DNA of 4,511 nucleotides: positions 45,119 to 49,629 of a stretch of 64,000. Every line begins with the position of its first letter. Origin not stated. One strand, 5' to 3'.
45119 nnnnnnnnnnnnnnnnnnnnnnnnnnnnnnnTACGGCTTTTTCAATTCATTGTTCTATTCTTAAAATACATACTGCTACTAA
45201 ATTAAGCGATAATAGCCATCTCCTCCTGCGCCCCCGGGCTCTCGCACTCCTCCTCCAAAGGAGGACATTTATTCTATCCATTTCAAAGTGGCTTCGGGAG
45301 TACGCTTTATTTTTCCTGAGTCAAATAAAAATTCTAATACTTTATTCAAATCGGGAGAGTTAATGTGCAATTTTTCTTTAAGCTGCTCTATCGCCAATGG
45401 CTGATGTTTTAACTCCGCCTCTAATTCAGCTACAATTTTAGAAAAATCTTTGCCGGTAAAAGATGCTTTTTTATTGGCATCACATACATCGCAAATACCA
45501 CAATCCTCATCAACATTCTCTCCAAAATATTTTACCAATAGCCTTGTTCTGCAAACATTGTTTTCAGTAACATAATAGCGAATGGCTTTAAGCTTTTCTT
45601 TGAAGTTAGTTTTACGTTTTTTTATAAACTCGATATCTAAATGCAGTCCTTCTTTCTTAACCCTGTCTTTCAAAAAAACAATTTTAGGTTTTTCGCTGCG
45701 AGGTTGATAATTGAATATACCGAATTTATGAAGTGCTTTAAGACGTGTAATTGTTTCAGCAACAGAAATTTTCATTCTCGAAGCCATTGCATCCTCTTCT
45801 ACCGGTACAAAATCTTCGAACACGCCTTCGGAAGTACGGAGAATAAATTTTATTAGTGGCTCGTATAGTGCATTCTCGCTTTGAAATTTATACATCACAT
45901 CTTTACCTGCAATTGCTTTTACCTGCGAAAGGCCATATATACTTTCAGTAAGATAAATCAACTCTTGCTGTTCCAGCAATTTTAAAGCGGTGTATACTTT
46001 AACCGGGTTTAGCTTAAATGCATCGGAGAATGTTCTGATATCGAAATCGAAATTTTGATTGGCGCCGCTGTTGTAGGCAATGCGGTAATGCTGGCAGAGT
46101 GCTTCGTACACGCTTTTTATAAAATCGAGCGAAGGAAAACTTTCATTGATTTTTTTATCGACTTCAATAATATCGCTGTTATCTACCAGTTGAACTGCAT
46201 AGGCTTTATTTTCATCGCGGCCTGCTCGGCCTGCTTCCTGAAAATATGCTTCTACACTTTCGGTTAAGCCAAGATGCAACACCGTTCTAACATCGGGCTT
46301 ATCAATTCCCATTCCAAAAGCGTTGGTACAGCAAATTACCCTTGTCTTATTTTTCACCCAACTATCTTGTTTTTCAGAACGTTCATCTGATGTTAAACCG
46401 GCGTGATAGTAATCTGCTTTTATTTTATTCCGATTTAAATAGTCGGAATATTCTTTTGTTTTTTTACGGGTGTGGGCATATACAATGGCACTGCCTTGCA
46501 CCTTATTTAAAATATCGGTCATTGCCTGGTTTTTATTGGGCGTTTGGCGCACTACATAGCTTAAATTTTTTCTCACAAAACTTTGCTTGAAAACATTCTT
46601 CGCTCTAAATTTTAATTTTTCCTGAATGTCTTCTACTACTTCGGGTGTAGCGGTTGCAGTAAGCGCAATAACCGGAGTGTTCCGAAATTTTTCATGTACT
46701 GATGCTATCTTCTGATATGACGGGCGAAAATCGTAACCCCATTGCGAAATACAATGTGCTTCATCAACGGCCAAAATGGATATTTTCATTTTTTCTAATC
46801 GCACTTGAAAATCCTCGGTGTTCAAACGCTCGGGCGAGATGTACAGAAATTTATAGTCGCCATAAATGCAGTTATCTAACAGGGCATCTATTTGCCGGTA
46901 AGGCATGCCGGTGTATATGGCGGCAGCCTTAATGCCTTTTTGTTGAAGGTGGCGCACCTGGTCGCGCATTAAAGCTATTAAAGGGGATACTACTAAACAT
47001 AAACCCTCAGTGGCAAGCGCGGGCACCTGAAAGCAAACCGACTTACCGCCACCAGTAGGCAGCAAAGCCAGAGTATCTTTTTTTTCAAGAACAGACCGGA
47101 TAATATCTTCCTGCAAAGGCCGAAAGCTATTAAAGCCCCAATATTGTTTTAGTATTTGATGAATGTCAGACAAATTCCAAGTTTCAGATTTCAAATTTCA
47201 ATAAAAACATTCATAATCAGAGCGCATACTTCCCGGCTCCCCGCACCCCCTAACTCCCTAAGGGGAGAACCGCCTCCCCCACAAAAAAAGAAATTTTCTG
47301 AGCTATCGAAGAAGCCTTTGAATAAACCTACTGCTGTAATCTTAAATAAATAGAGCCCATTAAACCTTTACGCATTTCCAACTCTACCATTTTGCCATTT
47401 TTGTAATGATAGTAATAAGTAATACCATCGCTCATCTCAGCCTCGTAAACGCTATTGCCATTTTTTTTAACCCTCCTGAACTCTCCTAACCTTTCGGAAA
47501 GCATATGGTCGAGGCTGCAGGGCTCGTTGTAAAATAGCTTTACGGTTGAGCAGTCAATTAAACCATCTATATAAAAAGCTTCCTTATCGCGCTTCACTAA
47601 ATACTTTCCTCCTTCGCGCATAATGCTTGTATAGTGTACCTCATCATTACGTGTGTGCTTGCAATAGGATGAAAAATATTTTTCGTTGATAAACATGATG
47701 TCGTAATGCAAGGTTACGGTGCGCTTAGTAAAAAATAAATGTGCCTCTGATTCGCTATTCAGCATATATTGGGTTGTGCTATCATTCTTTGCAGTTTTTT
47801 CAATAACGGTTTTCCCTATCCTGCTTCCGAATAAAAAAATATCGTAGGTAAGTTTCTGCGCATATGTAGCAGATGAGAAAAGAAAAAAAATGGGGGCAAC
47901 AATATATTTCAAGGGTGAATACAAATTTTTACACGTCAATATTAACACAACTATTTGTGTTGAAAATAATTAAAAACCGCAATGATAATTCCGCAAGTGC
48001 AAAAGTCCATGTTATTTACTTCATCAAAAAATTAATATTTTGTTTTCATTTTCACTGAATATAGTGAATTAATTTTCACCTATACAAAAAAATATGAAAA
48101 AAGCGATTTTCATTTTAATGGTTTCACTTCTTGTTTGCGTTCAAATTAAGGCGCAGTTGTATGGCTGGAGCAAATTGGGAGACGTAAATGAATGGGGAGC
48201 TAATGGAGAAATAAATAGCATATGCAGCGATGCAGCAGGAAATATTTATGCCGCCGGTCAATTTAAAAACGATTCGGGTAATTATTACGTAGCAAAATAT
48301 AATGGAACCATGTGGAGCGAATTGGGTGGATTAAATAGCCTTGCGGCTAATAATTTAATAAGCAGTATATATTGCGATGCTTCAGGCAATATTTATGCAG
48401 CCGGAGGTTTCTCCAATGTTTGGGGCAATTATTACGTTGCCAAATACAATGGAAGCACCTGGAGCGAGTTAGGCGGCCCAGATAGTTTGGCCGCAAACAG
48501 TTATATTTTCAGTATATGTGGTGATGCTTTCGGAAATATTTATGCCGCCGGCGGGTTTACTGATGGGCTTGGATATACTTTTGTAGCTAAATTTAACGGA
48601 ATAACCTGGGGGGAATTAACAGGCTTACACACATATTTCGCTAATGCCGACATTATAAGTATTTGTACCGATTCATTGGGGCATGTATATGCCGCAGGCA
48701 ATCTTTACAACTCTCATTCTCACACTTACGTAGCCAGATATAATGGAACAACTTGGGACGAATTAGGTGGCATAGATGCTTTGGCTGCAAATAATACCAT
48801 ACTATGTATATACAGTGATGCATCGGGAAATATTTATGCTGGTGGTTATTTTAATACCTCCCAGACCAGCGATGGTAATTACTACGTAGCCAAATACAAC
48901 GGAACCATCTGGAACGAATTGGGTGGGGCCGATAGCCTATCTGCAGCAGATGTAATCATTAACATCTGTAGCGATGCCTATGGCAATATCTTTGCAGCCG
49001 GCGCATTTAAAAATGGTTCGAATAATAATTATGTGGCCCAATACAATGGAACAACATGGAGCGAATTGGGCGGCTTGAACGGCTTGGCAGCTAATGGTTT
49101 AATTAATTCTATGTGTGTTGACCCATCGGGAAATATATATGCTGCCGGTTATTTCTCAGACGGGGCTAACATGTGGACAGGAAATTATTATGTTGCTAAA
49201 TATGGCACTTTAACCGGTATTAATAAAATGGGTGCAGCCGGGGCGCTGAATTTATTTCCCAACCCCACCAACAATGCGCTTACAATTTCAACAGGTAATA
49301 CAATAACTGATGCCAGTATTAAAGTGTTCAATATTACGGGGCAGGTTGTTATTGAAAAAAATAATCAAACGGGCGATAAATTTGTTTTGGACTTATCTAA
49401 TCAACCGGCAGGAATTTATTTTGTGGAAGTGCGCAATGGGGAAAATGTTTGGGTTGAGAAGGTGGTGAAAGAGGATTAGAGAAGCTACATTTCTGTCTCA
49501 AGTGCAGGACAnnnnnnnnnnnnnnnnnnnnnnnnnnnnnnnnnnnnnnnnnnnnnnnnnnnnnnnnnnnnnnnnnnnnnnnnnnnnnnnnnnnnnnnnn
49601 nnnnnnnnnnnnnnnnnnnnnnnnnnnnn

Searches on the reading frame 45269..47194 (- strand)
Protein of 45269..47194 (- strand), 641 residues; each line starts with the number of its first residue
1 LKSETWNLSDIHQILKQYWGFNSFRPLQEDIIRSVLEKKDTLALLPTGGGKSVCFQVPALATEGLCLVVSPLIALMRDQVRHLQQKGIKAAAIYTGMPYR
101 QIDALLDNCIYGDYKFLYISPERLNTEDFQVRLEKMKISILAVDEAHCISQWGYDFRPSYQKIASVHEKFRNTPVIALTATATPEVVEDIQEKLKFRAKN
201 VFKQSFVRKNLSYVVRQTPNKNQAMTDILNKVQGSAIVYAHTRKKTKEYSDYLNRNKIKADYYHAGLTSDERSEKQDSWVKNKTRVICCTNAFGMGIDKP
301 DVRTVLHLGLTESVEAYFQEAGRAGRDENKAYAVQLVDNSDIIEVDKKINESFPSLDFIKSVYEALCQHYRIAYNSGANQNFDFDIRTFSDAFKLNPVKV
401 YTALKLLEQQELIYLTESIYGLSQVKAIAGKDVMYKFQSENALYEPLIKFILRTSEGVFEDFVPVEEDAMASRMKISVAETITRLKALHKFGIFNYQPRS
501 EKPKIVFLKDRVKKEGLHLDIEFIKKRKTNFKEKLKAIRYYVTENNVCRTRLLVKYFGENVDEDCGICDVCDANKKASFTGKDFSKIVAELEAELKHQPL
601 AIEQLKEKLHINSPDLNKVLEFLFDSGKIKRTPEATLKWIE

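Call 48: search_protein_families(library=ncbifam, proteins=[window:45269-47194:-], max_evalue=0.00001)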
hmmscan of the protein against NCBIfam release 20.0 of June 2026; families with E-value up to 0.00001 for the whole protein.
window:45269-47194:- (641 aa): 20 families
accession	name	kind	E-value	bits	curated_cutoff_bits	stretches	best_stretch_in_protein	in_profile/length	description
TIGR01389.1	recQ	equivalog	3.3e-141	471.6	640.2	2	12-360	2-351/591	DNA helicase RecQ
TIGR00614.1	recQ_fam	subfamily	1.7e-115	386.5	219.8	1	13-350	1-343/470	RecQ family ATP-dependent DNA helicase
NF008279.0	PRK11057.1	equivalog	2.8e-107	359.7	1015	1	10-351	12-354/608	ATP-dependent DNA helicase RecQ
NF041063.1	DpdF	equivalog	7.1e-63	213.4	550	1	13-342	129-487/813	protein DpdF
NF053631.1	RNA_helic_CshA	equivalog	1.8e-21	76.6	646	1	18-343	16-347/434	degradosome RNA helicase CshA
NF008744.0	PRK11776.1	equivalog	5.3e-21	74.7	524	1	18-346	21-355/460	ATP-dependent RNA helicase DbpA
NF008394.0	PRK11192.1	equivalog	2.6e-20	72.7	507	1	19-346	21-360/441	ATP-dependent RNA helicase SrmB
NF053711.1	RNA_heli_RhlE1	exception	5.8e-14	51.7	750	1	19-340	19-351/434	RNA helicase RhlE1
TIGR04121.1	DEXH_lig_assoc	equivalog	4.6e-13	47.8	850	1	24-338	14-357/804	ligase-associated DNA damage response DEXH box helicase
NF053636.1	DDHlcsCsdAPsy1082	equivalog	4e-12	45.4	890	1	19-341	21-351/512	DEAD/DEAH box helicase CsdA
NF002340.1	PRK01297.1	equivalog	4.1e-11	42.3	564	1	19-343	19-359/372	ATP-dependent RNA helicase RhlB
NF007882.0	PRK10590.1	equivalog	1.7e-10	40.5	743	1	19-338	19-352/456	ATP-dependent RNA helicase RhlE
NF008642.0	PRK11634.1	equivalog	8.8e-10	37.6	989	1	19-341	24-353/628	DEAD/DEAH family ATP-dependent RNA helicase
NF010338.0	PRK13767.1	equivalog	9.2e-10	37.4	849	1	238-345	301-405/877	ATP-dependent helicase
TIGR03817.1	DECH_helic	hypoth_equivalog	1.1e-09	37.2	874.1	1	235-336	284-382/742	helicase/secretion neighborhood putative DEAH-box helicase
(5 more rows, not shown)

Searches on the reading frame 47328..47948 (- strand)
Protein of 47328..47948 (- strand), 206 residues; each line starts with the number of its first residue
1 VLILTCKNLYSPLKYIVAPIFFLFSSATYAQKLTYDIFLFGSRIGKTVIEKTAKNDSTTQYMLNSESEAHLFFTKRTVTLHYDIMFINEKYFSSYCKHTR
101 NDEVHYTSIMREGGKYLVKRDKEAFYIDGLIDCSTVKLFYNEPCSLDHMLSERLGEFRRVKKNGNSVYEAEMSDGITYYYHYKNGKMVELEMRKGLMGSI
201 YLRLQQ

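Call 76: search_protein_families(library=pfam, proteins=[window:47328-47948:-], max_evalue=0.0001)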
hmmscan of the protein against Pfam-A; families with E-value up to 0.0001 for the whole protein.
window:47328-47948:- (206 aa): 1 family
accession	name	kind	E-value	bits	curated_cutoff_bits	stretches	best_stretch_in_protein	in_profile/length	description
PF19630.5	DUF6134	-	2.4e-17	64.1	27.9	1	35-204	1-183/184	Domain of unknown function (DUF6134)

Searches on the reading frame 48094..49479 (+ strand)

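Call 48: search_protein_families(library=ncbifam, proteins=[window:48094-49479:+], max_evalue=0.00001)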
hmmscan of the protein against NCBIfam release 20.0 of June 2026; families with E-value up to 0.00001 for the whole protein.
window:48094-49479:+ (461 aa): 4 families
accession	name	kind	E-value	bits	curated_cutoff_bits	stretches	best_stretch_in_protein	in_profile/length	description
TIGR04183.1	Por_Secre_tail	domain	1.6e-14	53.6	23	1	387-460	1-72/72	T9SS type A sorting domain-containing protein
NF047494.1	Lepto_SBBP_lipo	equivalog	1.1e-11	44.1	400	0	238-305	310-385/466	SBBP repeat beta-propeller lipoprotein, LipL53 family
NF038113.1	T9SSA_dep_M36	equivalog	1.5e-10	39.9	885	1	375-459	784-868/869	T9SS-dependent M36 family metallopeptidase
TIGR02608.1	delta_60_rpt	domain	2e-09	37.1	76.5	0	189-217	5-35/55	delta-60 repeat domain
